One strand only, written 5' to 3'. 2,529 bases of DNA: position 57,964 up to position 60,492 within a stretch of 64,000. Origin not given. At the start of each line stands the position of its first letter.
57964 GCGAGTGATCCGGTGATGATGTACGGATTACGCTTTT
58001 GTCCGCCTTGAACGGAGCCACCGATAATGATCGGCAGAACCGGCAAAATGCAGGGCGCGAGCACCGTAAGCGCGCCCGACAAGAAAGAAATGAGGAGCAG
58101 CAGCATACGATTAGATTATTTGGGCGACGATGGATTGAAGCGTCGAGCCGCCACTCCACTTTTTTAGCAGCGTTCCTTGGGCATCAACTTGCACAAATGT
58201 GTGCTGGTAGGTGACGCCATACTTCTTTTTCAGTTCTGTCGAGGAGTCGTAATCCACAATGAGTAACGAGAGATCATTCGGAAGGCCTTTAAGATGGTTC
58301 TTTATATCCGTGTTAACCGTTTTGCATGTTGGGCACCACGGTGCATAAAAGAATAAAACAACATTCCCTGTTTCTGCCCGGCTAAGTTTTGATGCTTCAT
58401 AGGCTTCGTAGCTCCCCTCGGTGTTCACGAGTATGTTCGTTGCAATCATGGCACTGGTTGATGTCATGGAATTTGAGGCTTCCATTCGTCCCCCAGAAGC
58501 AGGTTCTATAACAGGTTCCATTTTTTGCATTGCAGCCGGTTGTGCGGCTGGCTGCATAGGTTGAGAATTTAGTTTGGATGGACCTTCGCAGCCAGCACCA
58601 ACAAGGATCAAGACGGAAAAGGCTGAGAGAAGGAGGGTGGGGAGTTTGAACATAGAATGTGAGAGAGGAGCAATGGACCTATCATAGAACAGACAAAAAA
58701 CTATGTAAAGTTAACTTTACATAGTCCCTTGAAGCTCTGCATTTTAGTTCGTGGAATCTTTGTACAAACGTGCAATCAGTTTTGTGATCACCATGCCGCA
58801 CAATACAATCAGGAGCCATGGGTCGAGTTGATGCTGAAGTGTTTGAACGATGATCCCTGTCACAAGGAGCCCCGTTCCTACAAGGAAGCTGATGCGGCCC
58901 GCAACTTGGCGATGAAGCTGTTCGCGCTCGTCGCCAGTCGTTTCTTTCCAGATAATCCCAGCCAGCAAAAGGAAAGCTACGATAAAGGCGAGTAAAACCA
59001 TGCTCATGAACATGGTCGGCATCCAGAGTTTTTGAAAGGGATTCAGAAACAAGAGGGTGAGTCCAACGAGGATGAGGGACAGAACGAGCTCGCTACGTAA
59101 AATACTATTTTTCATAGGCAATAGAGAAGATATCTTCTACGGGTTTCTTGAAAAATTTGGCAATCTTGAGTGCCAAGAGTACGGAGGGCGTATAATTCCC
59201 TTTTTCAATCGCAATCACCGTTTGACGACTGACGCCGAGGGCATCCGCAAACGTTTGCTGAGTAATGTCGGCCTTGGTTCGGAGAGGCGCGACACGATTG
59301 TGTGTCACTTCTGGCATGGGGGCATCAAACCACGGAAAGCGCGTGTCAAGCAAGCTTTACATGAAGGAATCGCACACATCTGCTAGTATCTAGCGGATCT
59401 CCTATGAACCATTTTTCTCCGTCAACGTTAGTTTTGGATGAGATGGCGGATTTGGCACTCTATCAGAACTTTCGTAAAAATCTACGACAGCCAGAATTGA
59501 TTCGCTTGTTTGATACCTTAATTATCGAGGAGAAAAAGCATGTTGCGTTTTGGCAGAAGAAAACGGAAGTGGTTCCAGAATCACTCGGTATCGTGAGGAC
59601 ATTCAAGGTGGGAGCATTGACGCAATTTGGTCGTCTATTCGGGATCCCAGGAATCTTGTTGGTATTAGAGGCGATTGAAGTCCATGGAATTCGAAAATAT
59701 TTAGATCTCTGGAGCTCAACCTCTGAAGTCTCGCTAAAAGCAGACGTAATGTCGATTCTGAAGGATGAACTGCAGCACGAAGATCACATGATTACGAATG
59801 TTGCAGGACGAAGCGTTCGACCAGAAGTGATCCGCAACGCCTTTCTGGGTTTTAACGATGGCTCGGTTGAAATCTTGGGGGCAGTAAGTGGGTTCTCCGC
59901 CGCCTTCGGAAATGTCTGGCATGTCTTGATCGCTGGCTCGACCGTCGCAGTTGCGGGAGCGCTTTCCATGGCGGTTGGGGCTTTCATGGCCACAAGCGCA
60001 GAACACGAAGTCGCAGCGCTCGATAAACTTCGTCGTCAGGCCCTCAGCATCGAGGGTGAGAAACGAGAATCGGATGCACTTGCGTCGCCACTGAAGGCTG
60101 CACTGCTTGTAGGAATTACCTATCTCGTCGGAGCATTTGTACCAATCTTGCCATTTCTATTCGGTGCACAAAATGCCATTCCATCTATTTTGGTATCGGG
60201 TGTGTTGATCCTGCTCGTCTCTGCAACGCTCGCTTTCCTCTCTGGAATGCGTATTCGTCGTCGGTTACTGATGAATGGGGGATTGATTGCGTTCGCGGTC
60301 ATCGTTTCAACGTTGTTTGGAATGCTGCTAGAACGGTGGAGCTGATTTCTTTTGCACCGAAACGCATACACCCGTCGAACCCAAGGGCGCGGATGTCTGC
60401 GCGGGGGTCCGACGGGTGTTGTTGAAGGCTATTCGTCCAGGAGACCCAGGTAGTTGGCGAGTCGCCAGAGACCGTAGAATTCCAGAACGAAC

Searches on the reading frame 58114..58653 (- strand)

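Call 75: search_protein_families(library=pfam, max_evalue=0.001, proteins=[window:58114-58653:-])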
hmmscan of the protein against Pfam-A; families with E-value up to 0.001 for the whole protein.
window:58114-58653:- (180 aa): 5 families
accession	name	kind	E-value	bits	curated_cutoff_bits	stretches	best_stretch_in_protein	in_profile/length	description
PF00085.26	Thioredoxin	-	1.4e-11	44.7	23.5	1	94-179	17-101/103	Thioredoxin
PF00578.27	AhpC-TSA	-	8.7e-06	26.1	26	1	86-144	16-76/124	AhpC/TSA family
PF13905.12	Thioredoxin_8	-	6e-05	23.7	27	0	98-138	4-46/94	Thioredoxin-like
PF08534.16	Redoxin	-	0.00019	21.7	26.6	1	89-149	22-88/148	Redoxin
PF13899.12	Thioredoxin_7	-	0.00039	20.9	27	1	89-123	11-45/83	Thioredoxin-like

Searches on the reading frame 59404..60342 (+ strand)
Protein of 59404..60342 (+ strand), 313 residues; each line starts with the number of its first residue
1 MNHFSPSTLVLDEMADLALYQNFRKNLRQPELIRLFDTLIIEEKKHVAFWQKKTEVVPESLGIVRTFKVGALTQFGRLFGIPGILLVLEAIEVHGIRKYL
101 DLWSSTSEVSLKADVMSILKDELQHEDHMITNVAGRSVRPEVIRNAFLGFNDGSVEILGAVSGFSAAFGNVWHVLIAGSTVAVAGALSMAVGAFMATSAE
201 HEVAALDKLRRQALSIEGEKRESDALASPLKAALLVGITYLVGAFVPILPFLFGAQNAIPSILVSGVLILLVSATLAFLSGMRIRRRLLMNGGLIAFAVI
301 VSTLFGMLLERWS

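Call 65: search_protein_families(library=pfam, max_evalue=0.001, proteins=[window:59404-60342:+])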
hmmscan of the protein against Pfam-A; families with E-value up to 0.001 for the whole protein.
window:59404-60342:+ (313 aa): 1 family
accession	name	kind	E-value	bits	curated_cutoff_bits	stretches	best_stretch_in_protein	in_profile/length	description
PF01988.24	VIT1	-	2.5e-21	76.9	28.1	2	143-210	1-69/214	VIT family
